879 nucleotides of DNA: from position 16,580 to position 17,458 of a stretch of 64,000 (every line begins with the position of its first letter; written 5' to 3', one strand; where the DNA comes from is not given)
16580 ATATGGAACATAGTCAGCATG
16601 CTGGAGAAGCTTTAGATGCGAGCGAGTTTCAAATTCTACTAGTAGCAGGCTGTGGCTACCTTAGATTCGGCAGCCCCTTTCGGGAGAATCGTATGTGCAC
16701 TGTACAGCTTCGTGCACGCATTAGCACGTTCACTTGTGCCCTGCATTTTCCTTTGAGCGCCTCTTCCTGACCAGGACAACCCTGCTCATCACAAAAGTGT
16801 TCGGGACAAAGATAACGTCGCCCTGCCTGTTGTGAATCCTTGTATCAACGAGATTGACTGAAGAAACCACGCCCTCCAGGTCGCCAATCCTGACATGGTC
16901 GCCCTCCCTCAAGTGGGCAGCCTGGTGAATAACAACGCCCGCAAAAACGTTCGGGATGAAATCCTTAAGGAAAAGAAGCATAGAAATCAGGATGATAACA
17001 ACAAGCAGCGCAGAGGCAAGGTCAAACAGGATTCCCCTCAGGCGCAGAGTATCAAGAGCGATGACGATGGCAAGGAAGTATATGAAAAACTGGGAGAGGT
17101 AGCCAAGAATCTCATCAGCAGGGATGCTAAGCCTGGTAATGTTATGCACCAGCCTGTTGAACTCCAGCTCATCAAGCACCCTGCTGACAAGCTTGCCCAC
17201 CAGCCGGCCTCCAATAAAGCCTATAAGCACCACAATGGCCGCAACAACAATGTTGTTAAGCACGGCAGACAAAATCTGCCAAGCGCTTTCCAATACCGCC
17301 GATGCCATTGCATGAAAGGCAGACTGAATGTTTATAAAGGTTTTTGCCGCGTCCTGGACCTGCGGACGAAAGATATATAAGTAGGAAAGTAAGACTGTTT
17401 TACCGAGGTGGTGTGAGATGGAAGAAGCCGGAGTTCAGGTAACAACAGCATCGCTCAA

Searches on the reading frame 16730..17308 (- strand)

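Call 30: search_protein_families(library=pfam, proteins=[window:16730-17308:-], max_evalue=0.001)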
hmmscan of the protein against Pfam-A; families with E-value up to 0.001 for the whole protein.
window:16730-17308:- (192 aa): 2 families
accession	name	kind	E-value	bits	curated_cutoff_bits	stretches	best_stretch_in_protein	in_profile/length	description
PF00924.24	MS_channel_2nd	-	7.8e-11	42.4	20.2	1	117-173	2-58/68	Mechanosensitive ion channel, beta-domain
PF05552.17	MS_channel_1st_1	-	1.5e-06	28.5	22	1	6-52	3-49/50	Mechanosensitive ion channel, conserved TM helix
